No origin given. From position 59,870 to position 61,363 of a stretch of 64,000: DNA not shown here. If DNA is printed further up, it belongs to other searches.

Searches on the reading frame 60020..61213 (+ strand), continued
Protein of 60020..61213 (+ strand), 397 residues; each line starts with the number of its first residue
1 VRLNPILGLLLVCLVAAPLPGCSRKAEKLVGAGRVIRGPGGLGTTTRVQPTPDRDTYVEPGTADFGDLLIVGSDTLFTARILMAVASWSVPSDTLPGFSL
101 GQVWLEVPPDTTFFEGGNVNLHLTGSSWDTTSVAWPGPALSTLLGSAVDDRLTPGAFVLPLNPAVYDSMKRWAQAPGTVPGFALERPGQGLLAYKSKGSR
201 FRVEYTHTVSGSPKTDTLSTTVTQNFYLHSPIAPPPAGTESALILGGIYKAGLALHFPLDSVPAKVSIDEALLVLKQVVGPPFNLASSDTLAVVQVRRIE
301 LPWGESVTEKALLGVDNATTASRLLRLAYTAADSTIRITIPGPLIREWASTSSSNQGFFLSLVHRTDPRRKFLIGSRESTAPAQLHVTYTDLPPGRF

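Call 58: search_protein_families(library=ncbifam, alignment_id=A4, max_evalue=0.01)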
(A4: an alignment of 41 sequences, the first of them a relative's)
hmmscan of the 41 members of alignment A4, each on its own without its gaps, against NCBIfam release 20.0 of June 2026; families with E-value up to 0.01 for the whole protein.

A. member 1, P0334 (400 aa): 1 family
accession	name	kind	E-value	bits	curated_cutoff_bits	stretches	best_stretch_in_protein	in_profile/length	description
NF033679.1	DNRLRE_dom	domain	1.5e-23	83.6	34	2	260-386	30-164/164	DNRLRE domain-containing protein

B. families by the number of members that match (of 41 scanned): 3 families
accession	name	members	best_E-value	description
NF033679.1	DNRLRE_dom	41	3.7e-65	DNRLRE domain-containing protein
TIGR04183.1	Por_Secre_tail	1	1.6e-09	T9SS type A sorting domain-containing protein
NF038113.1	T9SSA_dep_M36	1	2.6e-07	T9SS-dependent M36 family metallopeptidase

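Call 59: find_encoding_contigs(protein=P0334, flank=5000, max_places=2)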
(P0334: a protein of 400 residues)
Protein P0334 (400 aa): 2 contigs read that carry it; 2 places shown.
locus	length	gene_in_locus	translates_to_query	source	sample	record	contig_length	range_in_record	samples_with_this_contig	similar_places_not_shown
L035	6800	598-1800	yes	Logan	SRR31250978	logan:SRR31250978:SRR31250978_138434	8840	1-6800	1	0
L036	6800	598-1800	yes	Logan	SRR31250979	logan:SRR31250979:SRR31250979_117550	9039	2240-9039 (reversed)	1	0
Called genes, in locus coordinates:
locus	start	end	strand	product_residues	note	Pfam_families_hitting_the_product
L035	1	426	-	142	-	?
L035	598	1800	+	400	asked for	PF24517:CBM96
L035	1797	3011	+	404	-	-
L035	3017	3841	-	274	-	PF00795:CN_hydrolase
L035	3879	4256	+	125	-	PF01713:Smr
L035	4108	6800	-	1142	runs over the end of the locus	PF13401:AAA_22 (faint), PF25873:WHD_MalT, PF12895:ANAPC3 (faint), PF13424:TPR_12 (faint), PF00486:Trans_reg_C (weak), PF03704:BTAD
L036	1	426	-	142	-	?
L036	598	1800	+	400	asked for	PF24517:CBM96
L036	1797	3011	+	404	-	-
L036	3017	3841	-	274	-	PF00795:CN_hydrolase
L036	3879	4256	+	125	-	PF01713:Smr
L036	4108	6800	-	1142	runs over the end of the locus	PF13401:AAA_22 (faint), PF25873:WHD_MalT, PF12895:ANAPC3 (faint), PF13424:TPR_12 (faint), PF00486:Trans_reg_C (weak), PF03704:BTAD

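Call 60: find_encoding_contigs(protein=P0340, flank=6000, max_places=1)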
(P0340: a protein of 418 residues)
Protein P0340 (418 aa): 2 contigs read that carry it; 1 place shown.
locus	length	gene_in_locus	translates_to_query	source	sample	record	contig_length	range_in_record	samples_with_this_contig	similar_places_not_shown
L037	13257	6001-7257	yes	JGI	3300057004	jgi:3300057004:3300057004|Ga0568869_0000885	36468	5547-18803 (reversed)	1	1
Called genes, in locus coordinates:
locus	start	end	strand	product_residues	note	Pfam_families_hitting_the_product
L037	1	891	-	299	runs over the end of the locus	PF00941:FAD_binding_5, PF03450:CO_deh_flav_C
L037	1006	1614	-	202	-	PF01613:Flavin_Reduct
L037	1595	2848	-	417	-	PF00375:SDF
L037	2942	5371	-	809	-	PF04945:YHS, PF19335:HMBD, PF00122:E1-E2_ATPase, PF00702:Hydrolase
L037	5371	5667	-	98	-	PF08734:GYD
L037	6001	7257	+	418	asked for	PF24517:CBM96 (faint)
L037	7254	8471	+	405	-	-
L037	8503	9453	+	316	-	PF00491:Arginase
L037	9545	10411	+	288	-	-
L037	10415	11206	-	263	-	PF01503:PRA-PH (faint), PF03819:MazG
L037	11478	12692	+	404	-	PF01168:Ala_racemase_N, PF00842:Ala_racemase_C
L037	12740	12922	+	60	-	PF21196:PcrA_UvrD_tudor (weak)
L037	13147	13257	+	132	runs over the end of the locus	PF00383:dCMP_cyt_deam_1, PF08211:dCMP_cyt_deam_2 (weak)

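Call 61: find_encoding_contigs(protein=P0358, flank=6000, max_places=1)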
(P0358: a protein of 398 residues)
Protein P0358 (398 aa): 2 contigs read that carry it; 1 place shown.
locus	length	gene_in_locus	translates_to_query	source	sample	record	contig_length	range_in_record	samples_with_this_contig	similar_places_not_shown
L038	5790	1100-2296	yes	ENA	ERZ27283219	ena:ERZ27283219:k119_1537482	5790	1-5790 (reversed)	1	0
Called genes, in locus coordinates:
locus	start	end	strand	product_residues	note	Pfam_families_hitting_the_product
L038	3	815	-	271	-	?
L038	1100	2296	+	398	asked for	PF06848:Disaggr_repeat (faint)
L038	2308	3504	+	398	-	PF03349:Toluene_X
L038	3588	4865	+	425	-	PF07719:TPR_2 (faint), PF13432:TPR_16 (weak), PF14559:TPR_19 (weak), PF13414:TPR_11 (weak), PF23914:TPR_CcmH_CycH, PF13432:TPR_16 (weak), PF14559:TPR_19 (weak), PF13424:TPR_12 (weak), +12 more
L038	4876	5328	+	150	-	PF02502:LacAB_rpiB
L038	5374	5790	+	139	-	?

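Call 62: find_encoding_contigs(protein=P0372, flank=6000, max_places=1)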
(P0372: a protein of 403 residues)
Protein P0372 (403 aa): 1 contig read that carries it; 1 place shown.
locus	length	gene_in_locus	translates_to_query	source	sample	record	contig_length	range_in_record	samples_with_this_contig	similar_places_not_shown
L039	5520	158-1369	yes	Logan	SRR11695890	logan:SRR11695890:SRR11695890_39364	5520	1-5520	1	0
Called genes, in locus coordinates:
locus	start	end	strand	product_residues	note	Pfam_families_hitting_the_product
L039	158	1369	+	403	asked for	-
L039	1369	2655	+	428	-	-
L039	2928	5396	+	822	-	PF03772:Competence, PF00753:Lactamase_B, PF12706:Lactamase_B_2 (faint)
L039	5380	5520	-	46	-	?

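Call 63: find_encoding_contigs(protein=P0332, flank=6000, max_places=1)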
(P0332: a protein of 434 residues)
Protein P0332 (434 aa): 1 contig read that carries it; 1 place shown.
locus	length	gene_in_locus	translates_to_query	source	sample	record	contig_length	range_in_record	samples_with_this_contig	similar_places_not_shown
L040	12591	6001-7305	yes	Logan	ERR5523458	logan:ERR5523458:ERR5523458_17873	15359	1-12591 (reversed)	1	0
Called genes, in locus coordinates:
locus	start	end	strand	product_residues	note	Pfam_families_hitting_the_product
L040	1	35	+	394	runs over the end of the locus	PF02706:Wzz, PF13807:GNVR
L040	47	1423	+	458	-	PF04932:Wzy_C (weak)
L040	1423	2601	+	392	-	PF13439:Glyco_transf_4, PF13579:Glyco_trans_4_4, PF00534:Glycos_transf_1 (weak), PF13692:Glyco_trans_1_4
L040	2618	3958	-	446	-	PF02563:Poly_export, PF22461:SLBB_2 (faint), PF10531:SLBB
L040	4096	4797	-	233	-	-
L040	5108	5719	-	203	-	-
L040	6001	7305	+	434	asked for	-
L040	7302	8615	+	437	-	-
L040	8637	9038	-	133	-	PF01627:Hpt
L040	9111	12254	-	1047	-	-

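Call 64: search_protein_families(library=ncbifam, proteins=[L035:1797-3011:+, L037:7254-8471:+, L038:2308-3504:+, L039:1369-2655:+, L040:7302-8615:+], max_evalue=0.001)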
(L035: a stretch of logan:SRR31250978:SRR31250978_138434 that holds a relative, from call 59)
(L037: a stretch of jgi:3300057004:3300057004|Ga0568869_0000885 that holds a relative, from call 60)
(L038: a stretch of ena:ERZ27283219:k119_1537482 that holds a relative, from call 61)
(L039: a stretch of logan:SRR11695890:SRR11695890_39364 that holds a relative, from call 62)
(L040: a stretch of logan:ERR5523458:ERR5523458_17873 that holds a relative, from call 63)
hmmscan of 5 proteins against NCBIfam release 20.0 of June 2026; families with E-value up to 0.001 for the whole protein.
L035:1797-3011:+ (404 aa): 1 family
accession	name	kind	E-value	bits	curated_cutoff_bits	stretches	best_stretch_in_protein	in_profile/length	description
NF053685.1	BamG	equivalog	3.4e-24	85.7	250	1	31-395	5-386/397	BamG family beta-barrel-assembly machinery protein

L037:7254-8471:+ (405 aa): 2 families
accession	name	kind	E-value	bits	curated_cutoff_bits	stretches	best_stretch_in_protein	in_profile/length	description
NF053685.1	BamG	equivalog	1.3e-36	126.5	250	1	20-390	4-385/397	BamG family beta-barrel-assembly machinery protein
NF033709.1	PorV_fam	subfamily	0.0001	22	90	0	37-91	11-70/326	PorV/PorQ family protein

L038:2308-3504:+ (398 aa): 2 families
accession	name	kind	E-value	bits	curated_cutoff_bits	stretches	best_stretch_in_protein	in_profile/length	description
NF053685.1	BamG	equivalog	1.6e-72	244.8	250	1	23-397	7-396/397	BamG family beta-barrel-assembly machinery protein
NF033709.1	PorV_fam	subfamily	8.9e-05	22.2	90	1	38-386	12-323/326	PorV/PorQ family protein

L039:1369-2655:+ (428 aa): 2 families
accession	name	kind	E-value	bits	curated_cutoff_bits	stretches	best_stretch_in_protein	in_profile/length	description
NF053685.1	BamG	equivalog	9.8e-42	143.4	250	1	47-420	5-390/397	BamG family beta-barrel-assembly machinery protein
NF033709.1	PorV_fam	subfamily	1.4e-05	24.9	90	1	62-381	10-297/326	PorV/PorQ family protein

L040:7302-8615:+ (437 aa): 1 family
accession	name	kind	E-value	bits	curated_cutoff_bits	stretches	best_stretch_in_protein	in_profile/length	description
NF053685.1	BamG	equivalog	5.7e-27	94.8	250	1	39-430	5-388/397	BamG family beta-barrel-assembly machinery protein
